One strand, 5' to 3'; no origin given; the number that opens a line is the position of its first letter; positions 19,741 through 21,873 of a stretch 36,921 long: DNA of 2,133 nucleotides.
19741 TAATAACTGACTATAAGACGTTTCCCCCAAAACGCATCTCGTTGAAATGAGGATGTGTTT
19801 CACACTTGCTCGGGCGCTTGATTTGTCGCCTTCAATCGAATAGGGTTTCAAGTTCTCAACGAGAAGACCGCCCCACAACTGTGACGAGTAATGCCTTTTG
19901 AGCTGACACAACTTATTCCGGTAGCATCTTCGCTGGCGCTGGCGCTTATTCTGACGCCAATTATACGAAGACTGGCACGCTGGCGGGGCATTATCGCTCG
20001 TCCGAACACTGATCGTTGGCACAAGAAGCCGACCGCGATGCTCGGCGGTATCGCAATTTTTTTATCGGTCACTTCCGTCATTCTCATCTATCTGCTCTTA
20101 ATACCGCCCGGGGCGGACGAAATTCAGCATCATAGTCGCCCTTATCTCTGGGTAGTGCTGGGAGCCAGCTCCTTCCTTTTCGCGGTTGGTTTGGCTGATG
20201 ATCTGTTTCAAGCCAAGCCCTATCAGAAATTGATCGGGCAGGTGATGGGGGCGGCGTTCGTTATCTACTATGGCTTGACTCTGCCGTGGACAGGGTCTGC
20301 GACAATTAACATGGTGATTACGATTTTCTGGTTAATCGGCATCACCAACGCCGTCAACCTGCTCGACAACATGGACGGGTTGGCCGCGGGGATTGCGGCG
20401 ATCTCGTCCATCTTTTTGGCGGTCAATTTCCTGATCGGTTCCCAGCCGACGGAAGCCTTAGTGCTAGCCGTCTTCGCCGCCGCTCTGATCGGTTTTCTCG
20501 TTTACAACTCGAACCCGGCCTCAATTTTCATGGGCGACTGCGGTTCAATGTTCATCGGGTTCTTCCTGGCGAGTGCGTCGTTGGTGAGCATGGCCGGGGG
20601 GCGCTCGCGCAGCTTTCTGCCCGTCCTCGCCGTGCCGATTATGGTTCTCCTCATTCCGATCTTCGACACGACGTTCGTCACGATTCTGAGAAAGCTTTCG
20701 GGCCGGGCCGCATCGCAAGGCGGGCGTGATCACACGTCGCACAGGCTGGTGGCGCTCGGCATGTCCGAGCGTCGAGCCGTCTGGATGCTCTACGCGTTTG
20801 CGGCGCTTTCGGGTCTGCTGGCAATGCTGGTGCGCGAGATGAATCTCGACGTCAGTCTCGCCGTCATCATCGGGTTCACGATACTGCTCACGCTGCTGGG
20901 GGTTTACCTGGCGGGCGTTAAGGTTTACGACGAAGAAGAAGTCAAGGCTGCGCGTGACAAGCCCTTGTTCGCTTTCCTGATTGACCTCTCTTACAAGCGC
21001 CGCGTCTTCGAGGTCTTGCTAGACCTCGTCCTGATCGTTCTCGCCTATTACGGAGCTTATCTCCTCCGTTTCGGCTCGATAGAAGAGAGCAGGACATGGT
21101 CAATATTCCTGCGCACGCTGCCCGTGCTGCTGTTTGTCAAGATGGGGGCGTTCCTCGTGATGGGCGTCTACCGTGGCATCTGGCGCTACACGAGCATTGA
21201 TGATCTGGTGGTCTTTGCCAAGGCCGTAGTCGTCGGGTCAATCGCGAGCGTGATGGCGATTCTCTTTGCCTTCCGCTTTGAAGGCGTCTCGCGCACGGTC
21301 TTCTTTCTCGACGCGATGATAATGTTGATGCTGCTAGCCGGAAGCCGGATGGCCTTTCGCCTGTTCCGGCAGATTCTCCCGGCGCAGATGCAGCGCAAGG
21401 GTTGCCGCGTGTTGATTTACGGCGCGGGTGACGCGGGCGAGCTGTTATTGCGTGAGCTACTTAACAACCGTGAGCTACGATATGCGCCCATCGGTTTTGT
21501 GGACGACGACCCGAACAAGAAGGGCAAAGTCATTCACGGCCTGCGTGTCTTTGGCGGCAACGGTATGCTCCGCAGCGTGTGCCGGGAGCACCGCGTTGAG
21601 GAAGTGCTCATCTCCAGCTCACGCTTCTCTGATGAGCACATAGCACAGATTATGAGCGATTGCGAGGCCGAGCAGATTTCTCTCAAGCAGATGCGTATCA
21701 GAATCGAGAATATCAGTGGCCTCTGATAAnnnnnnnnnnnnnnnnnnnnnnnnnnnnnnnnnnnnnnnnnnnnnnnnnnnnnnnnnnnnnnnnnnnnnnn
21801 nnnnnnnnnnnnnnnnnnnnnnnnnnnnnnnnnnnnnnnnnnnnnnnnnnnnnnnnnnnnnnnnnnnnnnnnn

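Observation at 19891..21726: Hybrid initiating enzyme: WecA/MraY-type PNPT fused to the CapD/WbaP-type 4-TM plus Rossmann-like module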

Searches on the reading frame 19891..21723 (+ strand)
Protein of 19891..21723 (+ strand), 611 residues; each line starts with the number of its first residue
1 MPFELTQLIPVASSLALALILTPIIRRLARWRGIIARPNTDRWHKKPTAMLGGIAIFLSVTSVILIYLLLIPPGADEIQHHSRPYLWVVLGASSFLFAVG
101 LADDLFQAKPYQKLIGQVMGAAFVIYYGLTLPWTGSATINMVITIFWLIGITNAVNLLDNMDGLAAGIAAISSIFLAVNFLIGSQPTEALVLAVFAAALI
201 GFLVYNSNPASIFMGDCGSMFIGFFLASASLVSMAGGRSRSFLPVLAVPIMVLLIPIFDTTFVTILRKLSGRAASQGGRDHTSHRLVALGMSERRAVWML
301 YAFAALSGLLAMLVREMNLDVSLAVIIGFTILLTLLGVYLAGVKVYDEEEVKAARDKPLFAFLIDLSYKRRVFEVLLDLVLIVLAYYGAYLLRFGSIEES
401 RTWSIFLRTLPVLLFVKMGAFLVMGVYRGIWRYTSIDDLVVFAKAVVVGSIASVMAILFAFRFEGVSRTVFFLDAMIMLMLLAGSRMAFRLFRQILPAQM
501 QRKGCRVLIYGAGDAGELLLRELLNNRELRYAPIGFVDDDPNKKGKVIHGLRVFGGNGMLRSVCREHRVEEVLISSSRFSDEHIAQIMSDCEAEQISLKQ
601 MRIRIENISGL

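Call 3: search_protein_families(library=pfam, proteins=[window:19891-21723:+], max_evalue=1)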
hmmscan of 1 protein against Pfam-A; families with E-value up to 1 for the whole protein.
window:19891-21723:+ (611 aa): 4 families
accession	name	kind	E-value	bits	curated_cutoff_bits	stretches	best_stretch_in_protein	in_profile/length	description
PF00953.26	Glycos_transf_4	-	2.3e-32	112.6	27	1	87-233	2-159/160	Glycosyl transferase family 4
PF13727.12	CoA_binding_3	-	1.5e-14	54.8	25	1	424-594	3-167/175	CoA-binding domain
PF17836.7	PglD_N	-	0.059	14.4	23.4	1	506-558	1-48/78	PglD N-terminal domain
PF14019.11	DUF4235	-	0.39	11.2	27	1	292-316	38-62/77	Protein of unknown function (DUF4235)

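Call 4: search_protein_families(library=ncbifam, proteins=[window:19891-21723:+], max_evalue=1)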
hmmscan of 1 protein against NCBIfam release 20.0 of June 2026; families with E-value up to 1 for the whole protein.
window:19891-21723:+ (611 aa): 11 families
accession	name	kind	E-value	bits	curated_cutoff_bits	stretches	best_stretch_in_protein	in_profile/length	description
NF053644.1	MraY_archaea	equivalog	2.9e-27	95.9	450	2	111-259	151-298/340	pseudomurein biosynthesis MraY family phospho-N-acetylmuramoyl-pentapeptide-transferase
TIGR02380.1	ECA_wecA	exception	8.1e-27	94.3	326.05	1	19-336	12-329/346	UDP-N-acetylglucosamine--undecaprenyl-phosphate N-acetylglucosaminephosphotransferase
TIGR03025.1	EPS_sugtrans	subfamily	1.6e-24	87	295.55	1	376-598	1-218/445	exopolysaccharide biosynthesis polyprenyl glycosylphosphotransferase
TIGR03023.1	WcaJ_sugtrans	equivalog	1.1e-22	81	410.75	1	376-599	1-224/453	undecaprenyl-phosphate glucose phosphotransferase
TIGR03022.1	WbaP_sugtrans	subfamily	1.1e-13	51.3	403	1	375-595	2-215/456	undecaprenyl-phosphate galactose phosphotransferase WbaP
TIGR00445.1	mraY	equivalog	1.8e-10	40.8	192.05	1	139-234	136-246/321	phospho-N-acetylmuramoyl-pentapeptide-transferase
TIGR03013.1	EpsB_2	subfamily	6.9e-09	35.3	393.35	1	378-592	3-209/443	TIGR03013 family XrtA/PEP-CTERM system glycosyltransferase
TIGR03570.1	NeuD_NnaD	subfamily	0.00047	19.8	160.8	1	507-575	2-65/202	NeuD/PglB/VioB family sugar acetyltransferase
NF003994.0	PRK05472.2-3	equivalog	0.0045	16.4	130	1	506-577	88-157/217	redox-sensing transcriptional repressor Rex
NF003993.0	PRK05472.2-2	equivalog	0.015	14.9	217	1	503-591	82-168/212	redox-sensing transcriptional repressor Rex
NF003995.0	PRK05472.2-4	subfamily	0.026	14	126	1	500-592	79-169/213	redox-sensing transcriptional repressor Rex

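Call 6: find_homologous_proteins(query=window:19891-21723:+, max_evalue=0.00001)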
Query window:19891-21723:+ (611 aa): 7995 proteins with E <= 0.00001 among 8000 candidates; the best 120 are listed.
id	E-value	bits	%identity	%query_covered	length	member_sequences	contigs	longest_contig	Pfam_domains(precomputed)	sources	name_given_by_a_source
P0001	0.0e+0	1317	100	100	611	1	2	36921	PF13727.13,PF00953.27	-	-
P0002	0.0e+0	1168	88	100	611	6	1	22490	PF13727.13,PF00953.27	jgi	jgi:UDP-GlcNAc:undecaprenyl-phosphate GlcNAc-1-phosphate transferase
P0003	0.0e+0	1159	86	100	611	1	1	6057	PF13727.13,PF00953.27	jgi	jgi:UDP-GlcNAc:undecaprenyl-phosphate GlcNAc-1-phosphate transferase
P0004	0.0e+0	1159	86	100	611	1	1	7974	PF13727.13,PF00953.27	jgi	jgi:UDP-GlcNAc:undecaprenyl-phosphate GlcNAc-1-phosphate transferase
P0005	0.0e+0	1157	87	100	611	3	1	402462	PF13727.13,PF00953.27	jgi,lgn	-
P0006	0.0e+0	1156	87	100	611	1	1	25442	PF13727.13,PF00953.27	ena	-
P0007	0.0e+0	1153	86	100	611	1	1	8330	PF13727.13,PF00953.27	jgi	jgi:UDP-GlcNAc:undecaprenyl-phosphate GlcNAc-1-phosphate transferase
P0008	0.0e+0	1151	86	100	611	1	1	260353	PF13727.13,PF00953.27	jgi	jgi:UDP-GlcNAc:undecaprenyl-phosphate GlcNAc-1-phosphate transferase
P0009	0.0e+0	1150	87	100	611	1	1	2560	PF13727.13,PF00953.27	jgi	jgi:UDP-GlcNAc:undecaprenyl-phosphate GlcNAc-1-phosphate transferase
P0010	0.0e+0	1149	87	100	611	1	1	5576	PF13727.13,PF00953.27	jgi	jgi:UDP-GlcNAc:undecaprenyl-phosphate GlcNAc-1-phosphate transferase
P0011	0.0e+0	1147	85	100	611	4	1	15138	PF13727.13,PF00953.27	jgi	jgi:UDP-GlcNAc:undecaprenyl-phosphate GlcNAc-1-phosphate transferase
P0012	0.0e+0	1142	86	100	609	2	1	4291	PF13727.13,PF00953.27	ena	-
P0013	0.0e+0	1141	85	100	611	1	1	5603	PF13727.13,PF00953.27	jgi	jgi:UDP-GlcNAc:undecaprenyl-phosphate GlcNAc-1-phosphate transferase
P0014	0.0e+0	1139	86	100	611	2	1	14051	PF13727.13,PF00953.27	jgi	jgi:UDP-GlcNAc:undecaprenyl-phosphate GlcNAc-1-phosphate transferase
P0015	0.0e+0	1138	85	100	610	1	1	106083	PF13727.13,PF00953.27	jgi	jgi:UDP-GlcNAc:undecaprenyl-phosphate GlcNAc-1-phosphate transferase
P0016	0.0e+0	1137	85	100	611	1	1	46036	PF13727.13,PF00953.27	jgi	jgi:UDP-GlcNAc:undecaprenyl-phosphate GlcNAc-1-phosphate transferase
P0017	0.0e+0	1137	85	100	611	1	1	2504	PF13727.13,PF00953.27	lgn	-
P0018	0.0e+0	1135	85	100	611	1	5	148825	PF13727.13,PF00953.27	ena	-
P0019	0.0e+0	1133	85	100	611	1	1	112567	PF13727.13,PF00953.27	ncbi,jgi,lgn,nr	ncbi:MAG: UDP-GlcNAc:undecaprenyl-phosphate/decaprenyl-phosphate GlcNAc-phosphate transferase [Acido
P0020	0.0e+0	1129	85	100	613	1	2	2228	PF13727.13,PF00953.27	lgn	-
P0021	0.0e+0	1128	84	100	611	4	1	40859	PF13727.13,PF00953.27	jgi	jgi:UDP-GlcNAc:undecaprenyl-phosphate GlcNAc-1-phosphate transferase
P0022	0.0e+0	1126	83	100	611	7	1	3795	PF13727.13,PF00953.27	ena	-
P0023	0.0e+0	1123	83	100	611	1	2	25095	PF13727.13,PF00953.27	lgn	-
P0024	0.0e+0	1120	84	100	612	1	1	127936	PF13727.13,PF00953.27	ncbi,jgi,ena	ncbi:MAG TPA: hypothetical protein VF723_14650 [Pyrinomonadaceae bacterium]|jgi:UDP-GlcNAc:undecapre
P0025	0.0e+0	1118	84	100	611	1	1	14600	PF13727.13,PF00953.27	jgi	jgi:UDP-GlcNAc:undecaprenyl-phosphate GlcNAc-1-phosphate transferase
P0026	0.0e+0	1113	82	100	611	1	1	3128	PF13727.13,PF00953.27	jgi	-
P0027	0.0e+0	1113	82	100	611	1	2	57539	PF13727.13,PF00953.27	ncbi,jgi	ncbi:MAG TPA: hypothetical protein VF779_01135 [Pyrinomonadaceae bacterium]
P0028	0.0e+0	1112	82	100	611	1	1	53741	PF13727.13,PF00953.27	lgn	-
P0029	0.0e+0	1111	83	100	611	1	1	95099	PF13727.13,PF00953.27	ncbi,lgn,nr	ncbi:MAG: UDP-GlcNAc:undecaprenyl-phosphate/decaprenyl-phosphate GlcNAc-phosphate transferase [Acido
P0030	0.0e+0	1110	83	100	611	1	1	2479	PF13727.13,PF00953.27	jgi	jgi:UDP-GlcNAc:undecaprenyl-phosphate GlcNAc-1-phosphate transferase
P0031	0.0e+0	1110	82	100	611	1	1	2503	PF13727.13,PF00953.27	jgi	-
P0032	0.0e+0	1109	83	100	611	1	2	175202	PF13727.13,PF00953.27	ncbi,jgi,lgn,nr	ncbi:MAG: UDP-GlcNAc:undecaprenyl-phosphate/decaprenyl-phosphate GlcNAc-phosphate transferase [Acido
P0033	0.0e+0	1105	82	100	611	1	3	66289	PF13727.13,PF00953.27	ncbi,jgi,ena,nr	ncbi:MAG: glycosyl transferase [Acidobacteria bacterium]|nr:MAG: glycosyl transferase [Acidobacterio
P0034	0.0e+0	1096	81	100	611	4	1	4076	PF13727.13,PF00953.27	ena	-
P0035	0.0e+0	1095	80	100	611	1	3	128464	PF13727.13,PF00953.27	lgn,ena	-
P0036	0.0e+0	1089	80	100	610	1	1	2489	PF13727.13,PF00953.27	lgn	-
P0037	0.0e+0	1086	83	98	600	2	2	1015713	PF13727.13,PF00953.27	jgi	jgi:UDP-GlcNAc:undecaprenyl-phosphate GlcNAc-1-phosphate transferase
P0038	0.0e+0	1085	80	100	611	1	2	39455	PF13727.13,PF00953.27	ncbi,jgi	ncbi:MAG TPA: hypothetical protein VF791_07105 [Pyrinomonadaceae bacterium]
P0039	0.0e+0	1074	79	100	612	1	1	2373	PF13727.13,PF00953.27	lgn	-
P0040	0.0e+0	1071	78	100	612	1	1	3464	PF13727.13,PF00953.27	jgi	jgi:UDP-GlcNAc:undecaprenyl-phosphate/decaprenyl-phosphate GlcNAc-1-phosphate transferase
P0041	0.0e+0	1066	78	100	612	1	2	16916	PF13727.13,PF00953.27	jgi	jgi:UDP-GlcNAc:undecaprenyl-phosphate GlcNAc-1-phosphate transferase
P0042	0.0e+0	1065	78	100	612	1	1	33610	PF13727.13,PF00953.27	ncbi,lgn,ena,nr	ncbi:MAG TPA: hypothetical protein VJT09_16295 [Pyrinomonadaceae bacterium]|nr:hypothetical protein 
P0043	0.0e+0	1064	78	100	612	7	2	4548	PF13727.13,PF00953.27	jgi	jgi:UDP-GlcNAc:undecaprenyl-phosphate GlcNAc-1-phosphate transferase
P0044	0.0e+0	1063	78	100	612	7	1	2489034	PF13727.13,PF00953.27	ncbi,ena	-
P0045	0.0e+0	1062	79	100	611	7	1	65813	PF13727.13,PF00953.27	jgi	jgi:UDP-GlcNAc:undecaprenyl-phosphate GlcNAc-1-phosphate transferase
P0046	0.0e+0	1062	79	100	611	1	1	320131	PF13727.13,PF00953.27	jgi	jgi:UDP-GlcNAc:undecaprenyl-phosphate GlcNAc-1-phosphate transferase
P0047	0.0e+0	1062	78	100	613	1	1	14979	PF13727.13,PF00953.27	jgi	jgi:UDP-GlcNAc:undecaprenyl-phosphate GlcNAc-1-phosphate transferase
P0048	0.0e+0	1060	77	100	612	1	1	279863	PF13727.13,PF00953.27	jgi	jgi:UDP-GlcNAc:undecaprenyl-phosphate GlcNAc-1-phosphate transferase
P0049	0.0e+0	1059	77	100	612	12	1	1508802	PF13727.13,PF00953.27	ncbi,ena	-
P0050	0.0e+0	1058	79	100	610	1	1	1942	PF13727.13,PF00953.27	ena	-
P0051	0.0e+0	1057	78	100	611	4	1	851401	PF13727.13,PF00953.27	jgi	jgi:UDP-GlcNAc:undecaprenyl-phosphate GlcNAc-1-phosphate transferase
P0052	0.0e+0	1056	77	100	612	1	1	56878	PF13727.13,PF00953.27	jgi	jgi:UDP-GlcNAc:undecaprenyl-phosphate GlcNAc-1-phosphate transferase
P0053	0.0e+0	1049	77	100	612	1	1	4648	PF13727.13,PF00953.27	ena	-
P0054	0.0e+0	1047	77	100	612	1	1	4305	PF13727.13,PF00953.27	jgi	jgi:UDP-GlcNAc:undecaprenyl-phosphate GlcNAc-1-phosphate transferase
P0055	0.0e+0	1043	75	100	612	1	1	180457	PF13727.13,PF00953.27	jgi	jgi:UDP-GlcNAc:undecaprenyl-phosphate GlcNAc-1-phosphate transferase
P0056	0.0e+0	1033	79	96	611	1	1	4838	PF13727.13,PF00953.27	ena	-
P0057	0.0e+0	1030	78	96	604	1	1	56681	PF13727.13,PF00953.27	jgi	jgi:UDP-GlcNAc:undecaprenyl-phosphate GlcNAc-1-phosphate transferase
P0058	0.0e+0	1028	77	99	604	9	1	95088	PF13727.13,PF00953.27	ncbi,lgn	-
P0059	0.0e+0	1026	76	100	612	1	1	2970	PF13727.13,PF00953.27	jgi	-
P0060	0.0e+0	1026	76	100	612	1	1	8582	PF13727.13,PF00953.27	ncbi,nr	ncbi:MAG TPA: hypothetical protein VD966_11990 [Pyrinomonadaceae bacterium]|nr:hypothetical protein 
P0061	0.0e+0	1025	76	100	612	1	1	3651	PF13727.13,PF00953.27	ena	-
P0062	0.0e+0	1020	77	96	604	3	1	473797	PF13727.13,PF00953.27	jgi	jgi:UDP-GlcNAc:undecaprenyl-phosphate/decaprenyl-phosphate GlcNAc-1-phosphate transferase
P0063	0.0e+0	1018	77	96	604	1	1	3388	PF13727.13,PF00953.27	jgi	jgi:UDP-GlcNAc:undecaprenyl-phosphate GlcNAc-1-phosphate transferase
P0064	0.0e+0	1018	76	99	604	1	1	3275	PF13727.13,PF00953.27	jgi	jgi:UDP-GlcNAc:undecaprenyl-phosphate GlcNAc-1-phosphate transferase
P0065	0.0e+0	1018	77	96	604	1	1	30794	PF13727.13,PF00953.27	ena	-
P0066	0.0e+0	1017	78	97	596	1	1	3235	PF13727.13,PF00953.27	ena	-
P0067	0.0e+0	1015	77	96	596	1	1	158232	PF13727.13,PF00953.27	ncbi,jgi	ncbi:MAG TPA: hypothetical protein VF658_07785 [Pyrinomonadaceae bacterium]|jgi:UDP-GlcNAc:undecapre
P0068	0.0e+0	1015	75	100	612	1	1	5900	PF13727.13,PF00953.27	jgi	jgi:UDP-GlcNAc:undecaprenyl-phosphate GlcNAc-1-phosphate transferase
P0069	0.0e+0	1011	76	96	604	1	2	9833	PF13727.13,PF00953.27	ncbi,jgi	ncbi:MAG TPA: hypothetical protein VGC64_02145 [Pyrinomonadaceae bacterium]|jgi:UDP-GlcNAc:undecapre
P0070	6.0e-298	1007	77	96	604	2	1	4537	PF13727.13,PF00953.27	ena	-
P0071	6.6e-298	1007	75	100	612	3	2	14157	PF13727.13,PF00953.27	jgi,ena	jgi:UDP-GlcNAc:undecaprenyl-phosphate GlcNAc-1-phosphate transferase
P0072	6.7e-298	1007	77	99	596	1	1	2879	PF13727.13,PF00953.27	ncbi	-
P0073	4.3e-297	1004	74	100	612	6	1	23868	PF13727.13,PF00953.27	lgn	-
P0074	9.6e-297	1003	76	100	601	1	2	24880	PF13727.13,PF00953.27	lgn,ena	-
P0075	2.2e-296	1002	76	96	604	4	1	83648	PF13727.13,PF00953.27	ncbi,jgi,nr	ncbi:MAG: UDP-GlcNAc:undecaprenyl-phosphate/decaprenyl-phosphate GlcNAc-1-phosphate transferase [Bla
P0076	4.7e-294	994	74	100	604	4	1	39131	PF13727.13,PF00953.27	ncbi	-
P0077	6.6e-294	994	74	100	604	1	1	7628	PF13727.13,PF00953.27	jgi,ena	jgi:UDP-GlcNAc:undecaprenyl-phosphate GlcNAc-1-phosphate transferase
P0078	1.8e-293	992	73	100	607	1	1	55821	PF13727.13,PF00953.27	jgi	jgi:UDP-GlcNAc:undecaprenyl-phosphate GlcNAc-1-phosphate transferase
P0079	4.0e-293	991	74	100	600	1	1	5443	PF13727.13,PF00953.27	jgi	jgi:UDP-GlcNAc:undecaprenyl-phosphate GlcNAc-1-phosphate transferase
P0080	8.3e-293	990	74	99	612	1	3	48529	PF13727.13,PF00953.27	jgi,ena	jgi:UDP-GlcNAc:undecaprenyl-phosphate GlcNAc-1-phosphate transferase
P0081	9.6e-293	990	74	100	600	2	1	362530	PF13727.13,PF00953.27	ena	-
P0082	3.1e-292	988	73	100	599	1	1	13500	PF13727.13,PF00953.27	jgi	jgi:UDP-GlcNAc:undecaprenyl-phosphate GlcNAc-1-phosphate transferase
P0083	6.3e-292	987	75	100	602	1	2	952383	PF13727.13,PF00953.27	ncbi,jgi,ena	ncbi:MAG TPA: hypothetical protein VF735_18220 [Pyrinomonadaceae bacterium]|jgi:UDP-GlcNAc:undecapre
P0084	2.3e-291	986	75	100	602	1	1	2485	PF13727.13,PF00953.27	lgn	-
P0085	3.4e-291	985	74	99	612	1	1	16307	PF13727.13,PF00953.27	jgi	jgi:UDP-GlcNAc:undecaprenyl-phosphate GlcNAc-1-phosphate transferase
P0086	7.1e-291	984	75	100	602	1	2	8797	PF13727.13,PF00953.27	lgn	-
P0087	1.2e-290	983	75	96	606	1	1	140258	PF13727.13,PF00953.27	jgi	jgi:UDP-GlcNAc:undecaprenyl-phosphate GlcNAc-1-phosphate transferase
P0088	1.2e-290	983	74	100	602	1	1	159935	PF13727.13,PF00953.27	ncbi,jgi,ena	ncbi:MAG TPA: hypothetical protein VF544_00125 [Pyrinomonadaceae bacterium]|jgi:UDP-GlcNAc:undecapre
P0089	3.4e-290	982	75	100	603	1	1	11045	PF13727.13,PF00953.27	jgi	jgi:UDP-GlcNAc:undecaprenyl-phosphate GlcNAc-1-phosphate transferase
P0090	3.5e-290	982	73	100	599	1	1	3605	PF13727.13,PF00953.27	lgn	-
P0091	8.3e-290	980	73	100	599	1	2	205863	PF13727.13,PF00953.27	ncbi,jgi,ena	ncbi:MAG TPA: hypothetical protein VGC66_18070 [Pyrinomonadaceae bacterium]|jgi:UDP-GlcNAc:undecapre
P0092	1.1e-289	980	73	100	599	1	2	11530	PF13727.13,PF00953.27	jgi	jgi:UDP-GlcNAc:undecaprenyl-phosphate/decaprenyl-phosphate GlcNAc-1-phosphate transferase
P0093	1.4e-289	980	74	100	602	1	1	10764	PF13727.13,PF00953.27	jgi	jgi:UDP-GlcNAc:undecaprenyl-phosphate GlcNAc-1-phosphate transferase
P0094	1.8e-289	979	73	100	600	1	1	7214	PF13727.13,PF00953.27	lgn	-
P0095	2.0e-289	979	74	100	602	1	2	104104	PF13727.13,PF00953.27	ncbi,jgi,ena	ncbi:MAG TPA: hypothetical protein VIW80_06735 [Pyrinomonadaceae bacterium]|jgi:UDP-GlcNAc:undecapre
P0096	4.6e-289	978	75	98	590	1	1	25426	PF13727.13,PF00953.27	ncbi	-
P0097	5.4e-289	978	74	100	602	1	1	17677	PF13727.13,PF00953.27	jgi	jgi:UDP-GlcNAc:undecaprenyl-phosphate GlcNAc-1-phosphate transferase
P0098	6.7e-289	977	74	100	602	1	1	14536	PF13727.13,PF00953.27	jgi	jgi:UDP-GlcNAc:undecaprenyl-phosphate/decaprenyl-phosphate GlcNAc-1-phosphate transferase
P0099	1.3e-288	976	74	100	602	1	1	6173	PF13727.13,PF00953.27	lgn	-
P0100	5.3e-288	974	73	100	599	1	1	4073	PF13727.13,PF00953.27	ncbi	-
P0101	5.3e-288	974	74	100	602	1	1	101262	PF13727.13,PF00953.27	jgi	jgi:UDP-GlcNAc:undecaprenyl-phosphate/decaprenyl-phosphate GlcNAc-1-phosphate transferase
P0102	5.7e-288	974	75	100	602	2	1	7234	PF13727.13,PF00953.27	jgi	jgi:UDP-GlcNAc:undecaprenyl-phosphate GlcNAc-1-phosphate transferase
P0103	1.0e-287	974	73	100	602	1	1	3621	PF13727.13,PF00953.27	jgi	jgi:UDP-GlcNAc:undecaprenyl-phosphate/decaprenyl-phosphate GlcNAc-1-phosphate transferase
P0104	2.0e-287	973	74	100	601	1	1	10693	PF13727.13,PF00953.27,PF22674.3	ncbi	ncbi:MAG: hypothetical protein WBP93_15605 [Pyrinomonadaceae bacterium]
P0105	2.2e-287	972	72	100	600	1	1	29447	PF13727.13,PF00953.27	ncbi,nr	ncbi:MAG: hypothetical protein ICV60_13015 [Pyrinomonadaceae bacterium]|nr:hypothetical protein [Pyr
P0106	9.3e-287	970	74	100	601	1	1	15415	PF13727.13,PF00953.27,PF22674.3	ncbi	ncbi:MAG: hypothetical protein WCB68_06690 [Pyrinomonadaceae bacterium]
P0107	1.3e-286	970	73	100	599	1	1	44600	PF13727.13,PF00953.27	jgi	jgi:UDP-GlcNAc:undecaprenyl-phosphate GlcNAc-1-phosphate transferase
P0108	2.2e-286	969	74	100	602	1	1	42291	PF13727.13,PF00953.27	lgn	-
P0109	2.4e-286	969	74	96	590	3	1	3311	PF13727.13,PF00953.27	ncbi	-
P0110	4.2e-286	968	73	100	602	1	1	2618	PF13727.13,PF00953.27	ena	-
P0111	4.3e-286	968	74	100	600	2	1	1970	PF13727.13,PF00953.27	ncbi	-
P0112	6.7e-286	968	73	100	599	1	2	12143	PF13727.13,PF00953.27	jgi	jgi:UDP-GlcNAc:undecaprenyl-phosphate/decaprenyl-phosphate GlcNAc-1-phosphate transferase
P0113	1.1e-285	967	74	100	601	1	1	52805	PF13727.13,PF00953.27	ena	-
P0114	1.2e-285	967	71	100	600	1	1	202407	PF13727.13,PF00953.27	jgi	jgi:UDP-GlcNAc:undecaprenyl-phosphate GlcNAc-1-phosphate transferase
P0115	1.7e-285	966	83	86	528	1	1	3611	PF13727.13,PF00953.27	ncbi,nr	ncbi:MAG: hypothetical protein M3362_19075, partial [Acidobacteriota bacterium]|nr:hypothetical prot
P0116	1.7e-285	966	75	100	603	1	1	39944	PF13727.13,PF00953.27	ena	-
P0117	3.5e-285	965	74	100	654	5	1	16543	PF13727.13,PF00953.27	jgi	-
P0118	4.2e-285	965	74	100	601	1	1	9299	PF13727.13,PF00953.27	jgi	jgi:UDP-GlcNAc:undecaprenyl-phosphate/decaprenyl-phosphate GlcNAc-1-phosphate transferase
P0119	5.2e-285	965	75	100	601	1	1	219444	PF13727.13,PF00953.27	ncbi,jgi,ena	ncbi:MAG TPA: hypothetical protein VF553_22735 [Pyrinomonadaceae bacterium]|jgi:UDP-GlcNAc:undecapre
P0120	5.4e-285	965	72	100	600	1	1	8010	PF13727.13,PF00953.27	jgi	jgi:UDP-GlcNAc:undecaprenyl-phosphate GlcNAc-1-phosphate transferase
